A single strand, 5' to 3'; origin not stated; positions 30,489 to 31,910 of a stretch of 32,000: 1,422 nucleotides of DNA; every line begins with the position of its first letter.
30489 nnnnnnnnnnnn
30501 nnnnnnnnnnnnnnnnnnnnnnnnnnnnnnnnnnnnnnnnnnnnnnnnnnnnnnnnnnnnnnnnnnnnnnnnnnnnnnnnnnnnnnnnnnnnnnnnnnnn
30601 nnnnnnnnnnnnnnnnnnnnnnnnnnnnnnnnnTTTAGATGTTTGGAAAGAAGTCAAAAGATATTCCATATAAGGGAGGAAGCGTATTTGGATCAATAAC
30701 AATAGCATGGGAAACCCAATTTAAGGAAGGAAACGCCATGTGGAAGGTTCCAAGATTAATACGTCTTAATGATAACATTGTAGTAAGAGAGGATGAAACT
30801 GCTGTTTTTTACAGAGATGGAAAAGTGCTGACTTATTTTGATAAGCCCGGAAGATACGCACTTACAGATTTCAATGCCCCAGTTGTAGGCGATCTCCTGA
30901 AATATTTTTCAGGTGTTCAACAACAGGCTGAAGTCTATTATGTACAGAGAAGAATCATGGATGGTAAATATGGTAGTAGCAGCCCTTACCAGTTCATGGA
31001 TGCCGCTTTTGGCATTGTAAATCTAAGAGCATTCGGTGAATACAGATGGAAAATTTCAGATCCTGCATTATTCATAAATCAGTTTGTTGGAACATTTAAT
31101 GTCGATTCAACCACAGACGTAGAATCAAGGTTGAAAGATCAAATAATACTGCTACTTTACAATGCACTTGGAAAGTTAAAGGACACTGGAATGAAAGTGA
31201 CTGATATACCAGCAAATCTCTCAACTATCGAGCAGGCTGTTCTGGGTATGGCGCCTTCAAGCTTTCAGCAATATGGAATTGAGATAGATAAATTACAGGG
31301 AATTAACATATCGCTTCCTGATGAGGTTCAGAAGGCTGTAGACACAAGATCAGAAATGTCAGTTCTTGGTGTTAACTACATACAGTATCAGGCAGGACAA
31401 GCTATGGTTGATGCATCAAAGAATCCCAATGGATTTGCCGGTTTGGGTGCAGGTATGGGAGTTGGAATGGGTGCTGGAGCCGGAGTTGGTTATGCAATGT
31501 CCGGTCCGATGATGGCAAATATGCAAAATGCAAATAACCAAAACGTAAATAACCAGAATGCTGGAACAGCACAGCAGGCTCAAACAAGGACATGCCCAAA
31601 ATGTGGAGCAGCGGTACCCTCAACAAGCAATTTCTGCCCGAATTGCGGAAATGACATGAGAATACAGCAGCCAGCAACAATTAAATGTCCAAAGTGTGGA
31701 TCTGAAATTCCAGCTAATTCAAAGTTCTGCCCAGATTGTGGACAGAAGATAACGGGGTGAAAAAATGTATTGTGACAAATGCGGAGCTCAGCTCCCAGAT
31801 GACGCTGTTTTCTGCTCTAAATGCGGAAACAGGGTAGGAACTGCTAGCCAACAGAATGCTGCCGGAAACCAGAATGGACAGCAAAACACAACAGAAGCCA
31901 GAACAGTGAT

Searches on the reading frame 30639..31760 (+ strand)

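Call 6: search_protein_families(library=pfam, proteins=[window:30639-31760:+], max_evalue=0.01)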
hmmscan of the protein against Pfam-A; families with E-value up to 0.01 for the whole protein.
window:30639-31760:+ (373 aa): 20 families
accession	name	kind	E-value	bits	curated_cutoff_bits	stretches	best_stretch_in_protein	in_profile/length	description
PF13421.11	Band_7_1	-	1.8e-37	129.5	24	1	41-241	11-210/211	SPFH domain-Band 7 family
PF13240.11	Zn_Ribbon_1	-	2.4e-15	56.2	25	2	349-370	1-22/23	zinc-ribbon domain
PF12773.13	DZR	-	2e-12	47.5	27.3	1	319-368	1-45/45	Double zinc ribbon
PF13248.11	Zn_ribbon_3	-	1.3e-11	43.9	27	2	316-340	2-26/26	zinc-ribbon domain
PF24463.1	DUF7577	-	1.8e-09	37.5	28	2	316-340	2-26/27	Domain of unknown function (DUF7577)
PF17032.10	Zn_ribbon_15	-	3.2e-09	37.9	28.9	2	312-337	48-73/73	zinc-ribbon family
PF10571.15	UPF0547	-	1.1e-07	32.2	29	2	349-368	2-21/26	Uncharacterised protein family UPF0547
PF24460.1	DUF7575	-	4.3e-06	26.4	28.5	1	346-370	2-26/28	Domain of unknown function (DUF7575)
PF01145.31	Band_7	-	9.2e-06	26.3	23.6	1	48-241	2-162/176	SPFH domain / Band 7 family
PF18912.6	DZR_2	-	1.8e-05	24.9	27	1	317-367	8-55/56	Double zinc ribbon domain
PF07191.17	Zn_ribbon_6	-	2.8e-05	24.4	25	1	333-371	3-39/67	Double zinc ribbon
PF22747.2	Zn_ribbon_DUF2089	-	0.00047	20.6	27.6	1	333-357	1-22/32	DUF2089 zinc ribbon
PF18551.6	TackOD1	-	0.00048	20.2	32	1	314-369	72-132/188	Thaumarchaeal output domain 1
PF01396.24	Zn_ribbon_Top1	-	0.0013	18.9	32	0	348-357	2-11/39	Topoisomerase DNA binding C4 zinc finger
PF01155.25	HypA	-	0.0014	19.1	28.9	0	343-370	66-95/112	Hydrogenase/urease nickel incorporation, metallochaperone, hypA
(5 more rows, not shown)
